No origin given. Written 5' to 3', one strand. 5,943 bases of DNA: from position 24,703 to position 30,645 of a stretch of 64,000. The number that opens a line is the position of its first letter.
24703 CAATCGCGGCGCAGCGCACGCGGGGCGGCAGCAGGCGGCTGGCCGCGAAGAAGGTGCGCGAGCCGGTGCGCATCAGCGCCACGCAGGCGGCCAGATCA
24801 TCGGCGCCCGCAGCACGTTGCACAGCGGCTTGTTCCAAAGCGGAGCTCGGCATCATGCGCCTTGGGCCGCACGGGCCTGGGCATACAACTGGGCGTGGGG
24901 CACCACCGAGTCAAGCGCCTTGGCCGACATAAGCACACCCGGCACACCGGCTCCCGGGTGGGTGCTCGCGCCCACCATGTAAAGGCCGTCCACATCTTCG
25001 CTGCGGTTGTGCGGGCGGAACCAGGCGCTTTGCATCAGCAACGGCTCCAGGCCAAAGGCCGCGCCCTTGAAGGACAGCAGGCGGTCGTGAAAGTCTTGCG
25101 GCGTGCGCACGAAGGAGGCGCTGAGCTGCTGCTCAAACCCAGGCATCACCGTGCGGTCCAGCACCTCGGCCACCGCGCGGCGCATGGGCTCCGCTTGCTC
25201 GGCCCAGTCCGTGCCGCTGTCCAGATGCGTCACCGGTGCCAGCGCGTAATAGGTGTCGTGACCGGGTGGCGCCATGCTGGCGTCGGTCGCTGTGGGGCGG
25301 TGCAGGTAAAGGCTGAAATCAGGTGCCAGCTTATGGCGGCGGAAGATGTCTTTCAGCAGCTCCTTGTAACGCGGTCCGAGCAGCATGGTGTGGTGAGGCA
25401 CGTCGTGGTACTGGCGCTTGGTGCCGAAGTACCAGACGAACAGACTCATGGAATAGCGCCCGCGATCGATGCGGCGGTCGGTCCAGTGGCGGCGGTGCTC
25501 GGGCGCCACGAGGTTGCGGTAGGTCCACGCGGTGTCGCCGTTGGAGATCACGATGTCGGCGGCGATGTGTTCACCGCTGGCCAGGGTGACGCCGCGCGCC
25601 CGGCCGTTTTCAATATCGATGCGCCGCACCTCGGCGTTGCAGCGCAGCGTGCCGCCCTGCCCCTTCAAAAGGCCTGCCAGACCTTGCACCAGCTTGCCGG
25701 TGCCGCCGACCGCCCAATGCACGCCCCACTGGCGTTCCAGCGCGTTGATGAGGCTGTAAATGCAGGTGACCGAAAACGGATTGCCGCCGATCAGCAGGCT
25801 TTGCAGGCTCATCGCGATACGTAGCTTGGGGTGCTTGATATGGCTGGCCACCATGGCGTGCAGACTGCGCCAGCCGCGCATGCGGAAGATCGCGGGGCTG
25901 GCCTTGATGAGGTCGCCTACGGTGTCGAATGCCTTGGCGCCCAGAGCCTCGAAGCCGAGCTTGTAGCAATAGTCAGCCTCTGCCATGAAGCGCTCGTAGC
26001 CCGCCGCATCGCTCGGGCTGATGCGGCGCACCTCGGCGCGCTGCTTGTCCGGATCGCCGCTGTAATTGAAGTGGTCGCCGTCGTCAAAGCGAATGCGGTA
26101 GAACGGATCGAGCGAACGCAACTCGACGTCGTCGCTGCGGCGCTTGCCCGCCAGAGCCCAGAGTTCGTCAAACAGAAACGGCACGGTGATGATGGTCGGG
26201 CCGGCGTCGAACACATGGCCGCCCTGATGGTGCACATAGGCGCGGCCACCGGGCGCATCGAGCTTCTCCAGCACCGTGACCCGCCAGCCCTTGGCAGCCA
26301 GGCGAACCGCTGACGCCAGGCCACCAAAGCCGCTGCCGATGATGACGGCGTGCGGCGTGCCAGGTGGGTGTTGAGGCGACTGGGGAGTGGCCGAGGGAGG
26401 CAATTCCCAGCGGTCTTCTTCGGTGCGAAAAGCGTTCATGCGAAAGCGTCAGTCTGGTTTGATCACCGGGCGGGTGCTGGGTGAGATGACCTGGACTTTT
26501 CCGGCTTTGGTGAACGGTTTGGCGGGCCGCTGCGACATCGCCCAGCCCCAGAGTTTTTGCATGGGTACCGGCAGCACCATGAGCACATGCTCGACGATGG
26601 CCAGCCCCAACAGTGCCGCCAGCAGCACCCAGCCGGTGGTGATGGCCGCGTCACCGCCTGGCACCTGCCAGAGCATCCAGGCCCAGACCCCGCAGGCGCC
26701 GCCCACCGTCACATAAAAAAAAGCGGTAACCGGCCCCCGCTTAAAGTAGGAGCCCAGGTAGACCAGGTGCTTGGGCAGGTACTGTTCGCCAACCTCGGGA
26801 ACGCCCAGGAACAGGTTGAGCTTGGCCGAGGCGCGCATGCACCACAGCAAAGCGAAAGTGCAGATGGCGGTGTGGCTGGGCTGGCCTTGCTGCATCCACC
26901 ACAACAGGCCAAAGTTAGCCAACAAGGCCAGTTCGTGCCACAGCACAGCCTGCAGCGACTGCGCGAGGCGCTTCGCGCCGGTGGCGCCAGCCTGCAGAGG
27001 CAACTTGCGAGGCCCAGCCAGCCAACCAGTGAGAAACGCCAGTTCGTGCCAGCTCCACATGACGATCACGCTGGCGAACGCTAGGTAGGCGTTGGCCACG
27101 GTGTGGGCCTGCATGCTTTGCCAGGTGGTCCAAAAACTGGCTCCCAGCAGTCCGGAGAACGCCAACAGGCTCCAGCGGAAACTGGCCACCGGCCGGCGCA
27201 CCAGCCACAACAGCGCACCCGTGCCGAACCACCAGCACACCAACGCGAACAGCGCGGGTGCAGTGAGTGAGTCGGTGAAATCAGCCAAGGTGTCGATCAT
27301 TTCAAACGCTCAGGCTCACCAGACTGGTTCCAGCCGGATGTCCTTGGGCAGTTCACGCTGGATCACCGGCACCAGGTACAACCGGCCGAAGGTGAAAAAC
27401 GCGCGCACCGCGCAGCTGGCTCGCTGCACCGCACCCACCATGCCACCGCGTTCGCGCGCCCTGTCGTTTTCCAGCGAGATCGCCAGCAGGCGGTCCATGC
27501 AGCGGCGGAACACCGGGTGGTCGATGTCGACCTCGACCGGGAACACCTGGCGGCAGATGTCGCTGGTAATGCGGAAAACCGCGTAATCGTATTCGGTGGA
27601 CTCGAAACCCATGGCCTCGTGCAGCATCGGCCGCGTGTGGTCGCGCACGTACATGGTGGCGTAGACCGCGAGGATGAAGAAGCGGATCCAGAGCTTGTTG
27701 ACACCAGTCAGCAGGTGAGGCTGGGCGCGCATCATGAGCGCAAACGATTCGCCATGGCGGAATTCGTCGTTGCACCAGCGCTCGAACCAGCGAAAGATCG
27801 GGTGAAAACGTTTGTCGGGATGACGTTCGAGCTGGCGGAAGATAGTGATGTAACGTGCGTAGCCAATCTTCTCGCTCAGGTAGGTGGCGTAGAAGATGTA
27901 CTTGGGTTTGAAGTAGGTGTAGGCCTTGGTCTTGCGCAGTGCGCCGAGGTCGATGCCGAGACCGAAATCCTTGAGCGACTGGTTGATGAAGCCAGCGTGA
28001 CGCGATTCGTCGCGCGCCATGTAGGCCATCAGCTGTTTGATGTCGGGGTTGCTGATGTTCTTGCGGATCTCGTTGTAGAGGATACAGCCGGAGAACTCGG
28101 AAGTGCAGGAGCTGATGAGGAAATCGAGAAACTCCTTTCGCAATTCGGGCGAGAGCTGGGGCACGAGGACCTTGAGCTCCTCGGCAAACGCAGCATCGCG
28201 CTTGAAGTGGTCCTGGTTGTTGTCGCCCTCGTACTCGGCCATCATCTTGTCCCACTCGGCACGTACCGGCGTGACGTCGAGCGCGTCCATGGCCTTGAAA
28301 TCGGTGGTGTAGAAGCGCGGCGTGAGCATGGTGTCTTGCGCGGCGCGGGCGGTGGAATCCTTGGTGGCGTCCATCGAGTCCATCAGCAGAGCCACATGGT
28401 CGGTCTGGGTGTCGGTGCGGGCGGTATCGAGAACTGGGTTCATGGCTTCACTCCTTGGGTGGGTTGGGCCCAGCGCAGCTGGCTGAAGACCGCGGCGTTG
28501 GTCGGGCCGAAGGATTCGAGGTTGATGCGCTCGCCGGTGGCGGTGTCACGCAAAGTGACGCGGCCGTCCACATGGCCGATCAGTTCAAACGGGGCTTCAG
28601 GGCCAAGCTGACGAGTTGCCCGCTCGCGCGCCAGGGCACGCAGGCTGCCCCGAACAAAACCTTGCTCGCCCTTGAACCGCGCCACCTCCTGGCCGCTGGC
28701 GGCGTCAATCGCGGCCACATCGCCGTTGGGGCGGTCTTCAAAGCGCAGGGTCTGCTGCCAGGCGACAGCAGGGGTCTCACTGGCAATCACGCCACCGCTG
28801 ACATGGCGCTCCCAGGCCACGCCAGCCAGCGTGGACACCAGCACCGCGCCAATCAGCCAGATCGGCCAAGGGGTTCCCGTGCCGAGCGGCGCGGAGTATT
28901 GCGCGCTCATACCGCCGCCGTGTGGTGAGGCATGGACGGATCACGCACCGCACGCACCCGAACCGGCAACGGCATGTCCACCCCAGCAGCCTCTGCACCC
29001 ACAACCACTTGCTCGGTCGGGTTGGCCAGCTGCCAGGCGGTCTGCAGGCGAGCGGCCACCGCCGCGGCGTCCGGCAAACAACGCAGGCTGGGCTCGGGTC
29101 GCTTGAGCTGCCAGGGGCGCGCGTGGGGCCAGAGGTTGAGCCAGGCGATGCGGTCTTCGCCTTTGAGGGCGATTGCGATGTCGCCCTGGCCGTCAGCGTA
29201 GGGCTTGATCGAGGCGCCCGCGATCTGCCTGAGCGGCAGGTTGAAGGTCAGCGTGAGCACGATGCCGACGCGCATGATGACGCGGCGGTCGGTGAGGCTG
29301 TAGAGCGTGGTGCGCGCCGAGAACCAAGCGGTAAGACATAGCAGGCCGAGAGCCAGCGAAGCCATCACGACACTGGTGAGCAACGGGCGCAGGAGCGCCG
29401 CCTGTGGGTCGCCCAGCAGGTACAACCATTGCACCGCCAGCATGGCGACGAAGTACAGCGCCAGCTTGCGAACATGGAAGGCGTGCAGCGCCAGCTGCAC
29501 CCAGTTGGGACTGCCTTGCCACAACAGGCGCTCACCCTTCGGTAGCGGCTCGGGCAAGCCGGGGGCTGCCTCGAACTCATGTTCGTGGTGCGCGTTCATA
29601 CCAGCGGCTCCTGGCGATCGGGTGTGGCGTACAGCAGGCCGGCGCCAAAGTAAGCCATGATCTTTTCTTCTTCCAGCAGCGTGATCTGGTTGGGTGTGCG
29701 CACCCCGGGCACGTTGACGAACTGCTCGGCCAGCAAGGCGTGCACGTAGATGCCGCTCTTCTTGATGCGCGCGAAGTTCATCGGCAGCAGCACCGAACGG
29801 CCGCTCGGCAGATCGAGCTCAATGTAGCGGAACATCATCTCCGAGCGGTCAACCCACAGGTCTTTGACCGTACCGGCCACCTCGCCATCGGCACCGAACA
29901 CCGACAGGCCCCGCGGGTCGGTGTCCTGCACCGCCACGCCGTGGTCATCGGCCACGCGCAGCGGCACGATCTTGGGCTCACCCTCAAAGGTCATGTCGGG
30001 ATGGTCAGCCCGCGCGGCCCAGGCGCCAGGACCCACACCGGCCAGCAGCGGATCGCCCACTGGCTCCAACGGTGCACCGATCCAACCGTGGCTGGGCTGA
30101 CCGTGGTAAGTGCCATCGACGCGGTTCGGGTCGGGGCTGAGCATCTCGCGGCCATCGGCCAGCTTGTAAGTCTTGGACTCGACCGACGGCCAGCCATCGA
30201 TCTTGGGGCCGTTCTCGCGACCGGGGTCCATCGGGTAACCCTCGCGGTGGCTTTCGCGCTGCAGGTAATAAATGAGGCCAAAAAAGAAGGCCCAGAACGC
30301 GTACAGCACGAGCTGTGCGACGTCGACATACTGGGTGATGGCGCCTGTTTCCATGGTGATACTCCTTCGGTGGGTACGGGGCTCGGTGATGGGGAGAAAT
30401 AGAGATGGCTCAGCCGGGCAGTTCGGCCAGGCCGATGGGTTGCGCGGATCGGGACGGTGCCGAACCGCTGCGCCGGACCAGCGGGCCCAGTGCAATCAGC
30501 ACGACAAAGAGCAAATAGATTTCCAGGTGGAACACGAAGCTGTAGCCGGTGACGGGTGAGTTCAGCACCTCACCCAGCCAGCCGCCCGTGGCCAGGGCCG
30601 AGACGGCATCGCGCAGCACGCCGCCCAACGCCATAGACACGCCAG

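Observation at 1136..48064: The whole 46-kb photosynthesis gene cluster sits between hpnC and hpnD-hpnE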

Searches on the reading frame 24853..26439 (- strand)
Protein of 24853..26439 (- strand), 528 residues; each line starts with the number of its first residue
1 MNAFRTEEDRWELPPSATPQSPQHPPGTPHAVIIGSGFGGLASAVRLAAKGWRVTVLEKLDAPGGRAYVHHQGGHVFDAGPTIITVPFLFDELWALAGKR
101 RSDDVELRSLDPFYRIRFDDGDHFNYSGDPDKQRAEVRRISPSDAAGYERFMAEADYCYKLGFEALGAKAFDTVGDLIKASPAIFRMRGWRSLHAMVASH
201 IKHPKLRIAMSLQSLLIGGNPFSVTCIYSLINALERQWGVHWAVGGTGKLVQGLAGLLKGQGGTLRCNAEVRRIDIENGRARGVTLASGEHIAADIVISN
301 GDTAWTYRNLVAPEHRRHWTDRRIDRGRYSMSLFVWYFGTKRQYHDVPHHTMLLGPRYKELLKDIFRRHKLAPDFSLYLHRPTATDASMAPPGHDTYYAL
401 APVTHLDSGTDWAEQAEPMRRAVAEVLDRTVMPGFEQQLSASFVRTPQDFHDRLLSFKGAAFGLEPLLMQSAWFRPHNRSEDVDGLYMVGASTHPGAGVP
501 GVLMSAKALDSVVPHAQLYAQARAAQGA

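Call 9: search_protein_families(library=ncbifam, max_evalue=1e-15, proteins=[window:24853-26439:-])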
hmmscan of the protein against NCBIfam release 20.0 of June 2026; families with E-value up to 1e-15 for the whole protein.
window:24853-26439:- (528 aa): 7 families
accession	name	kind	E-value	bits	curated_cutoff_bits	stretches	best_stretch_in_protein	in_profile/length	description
TIGR02734.1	crtI_fam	subfamily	5.6e-179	596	238.1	1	31-516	1-491/504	phytoene desaturase family protein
NF058655.1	CrtID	equivalog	2.3e-91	307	640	1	32-508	2-476/478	bifunctional phytoene desaturase/3,4-desaturase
NF045637.1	carotdesatCrtDProt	equivalog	8.6e-72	242.2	580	1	32-508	2-477/485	1-hydroxycarotenoid 3,4-desaturase CrtD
NF042421.1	hydcarot_desat_CrtD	equivalog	3.2e-58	197.4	500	1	30-515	3-485/487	1-hydroxycarotenoid 3,4-desaturase CrtD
TIGR02730.1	carot_isom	equivalog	3.5e-33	115.2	586.9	1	236-506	217-481/493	carotenoid isomerase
NF045689.1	BCarotKetCrtO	equivalog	1.5e-29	103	1000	0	374-502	386-526/563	beta-carotene ketolase CrtO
TIGR02733.1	desat_CrtD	equivalog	2e-17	63.1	549.7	0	30-83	3-56/492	C-3',4' desaturase CrtD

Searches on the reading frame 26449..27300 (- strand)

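Call 9: search_protein_families(library=ncbifam, max_evalue=1e-15, proteins=[window:26449-27300:-])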
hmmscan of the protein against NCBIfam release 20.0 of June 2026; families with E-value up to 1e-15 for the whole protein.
window:26449-27300:- (283 aa): 1 family
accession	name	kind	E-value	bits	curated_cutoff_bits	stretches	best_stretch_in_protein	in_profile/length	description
TIGR03055.1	photo_alph_chp2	equivalog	7.2e-65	218.8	164.05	1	15-255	2-245/245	putative photosynthetic complex assembly protein PuhE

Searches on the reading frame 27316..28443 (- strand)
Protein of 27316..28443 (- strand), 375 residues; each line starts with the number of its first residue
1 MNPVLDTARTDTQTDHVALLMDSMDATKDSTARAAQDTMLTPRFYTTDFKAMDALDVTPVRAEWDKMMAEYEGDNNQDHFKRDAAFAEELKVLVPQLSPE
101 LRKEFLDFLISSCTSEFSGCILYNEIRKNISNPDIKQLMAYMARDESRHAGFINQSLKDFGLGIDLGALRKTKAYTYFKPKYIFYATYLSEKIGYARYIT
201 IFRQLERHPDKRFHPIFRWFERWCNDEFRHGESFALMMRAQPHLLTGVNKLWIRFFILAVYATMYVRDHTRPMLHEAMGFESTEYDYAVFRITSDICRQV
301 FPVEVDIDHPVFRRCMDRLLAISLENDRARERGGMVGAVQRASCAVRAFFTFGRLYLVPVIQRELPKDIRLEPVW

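Call 9: search_protein_families(library=ncbifam, max_evalue=1e-15, proteins=[window:27316-28443:-])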
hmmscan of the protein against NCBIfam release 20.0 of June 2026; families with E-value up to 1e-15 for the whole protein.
window:27316-28443:- (375 aa): 2 families
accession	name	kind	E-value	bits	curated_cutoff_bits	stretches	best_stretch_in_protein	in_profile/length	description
NF010172.0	PRK13654.1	subfamily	4.6e-145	483.3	391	1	23-371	12-360/361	magnesium-protoporphyrin IX monomethyl ester cyclase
TIGR02029.1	AcsF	equivalog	2.5e-144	480.5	192.5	1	28-362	1-336/337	magnesium-protoporphyrin IX monomethyl ester (oxidative) cyclase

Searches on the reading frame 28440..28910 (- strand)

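Call 9: search_protein_families(library=ncbifam, max_evalue=1e-15, proteins=[window:28440-28910:-])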
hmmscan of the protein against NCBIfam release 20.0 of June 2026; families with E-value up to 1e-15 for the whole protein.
window:28440-28910:- (156 aa): 1 family
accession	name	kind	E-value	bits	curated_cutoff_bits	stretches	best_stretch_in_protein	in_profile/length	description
TIGR03054.2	photo_alph_chp1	equivalog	2.9e-38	131.2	55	1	15-145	4-136/138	photosynthetic complex assembly protein PuhC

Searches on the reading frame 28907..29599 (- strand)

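Call 9: search_protein_families(library=ncbifam, max_evalue=1e-15, proteins=[window:28907-29599:-])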
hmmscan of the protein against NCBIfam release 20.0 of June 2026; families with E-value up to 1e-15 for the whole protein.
window:28907-29599:- (230 aa): 1 family
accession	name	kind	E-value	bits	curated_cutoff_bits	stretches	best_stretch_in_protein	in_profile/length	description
NF040894.1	puhB_PGC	equivalog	1.6e-64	217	110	1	5-177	2-176/176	photosynthetic complex putative assembly protein PuhB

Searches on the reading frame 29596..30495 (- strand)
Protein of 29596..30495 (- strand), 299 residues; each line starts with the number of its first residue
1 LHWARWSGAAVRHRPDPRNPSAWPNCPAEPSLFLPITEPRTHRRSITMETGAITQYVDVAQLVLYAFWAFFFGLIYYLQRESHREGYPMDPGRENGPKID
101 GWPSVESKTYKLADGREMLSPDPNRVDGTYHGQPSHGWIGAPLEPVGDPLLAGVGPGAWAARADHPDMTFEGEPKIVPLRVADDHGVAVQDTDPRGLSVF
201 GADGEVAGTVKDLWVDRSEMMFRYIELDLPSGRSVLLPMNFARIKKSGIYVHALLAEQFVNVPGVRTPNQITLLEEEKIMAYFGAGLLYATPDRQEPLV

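Call 9: search_protein_families(library=ncbifam, max_evalue=1e-15, proteins=[window:29596-30495:-])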
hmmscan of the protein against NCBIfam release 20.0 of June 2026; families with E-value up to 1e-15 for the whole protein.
window:29596-30495:- (299 aa): 1 family
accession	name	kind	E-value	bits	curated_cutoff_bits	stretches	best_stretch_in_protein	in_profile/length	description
TIGR01150.2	puhA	equivalog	2.9e-101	338.3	200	1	51-299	2-262/262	photosynthetic reaction center subunit H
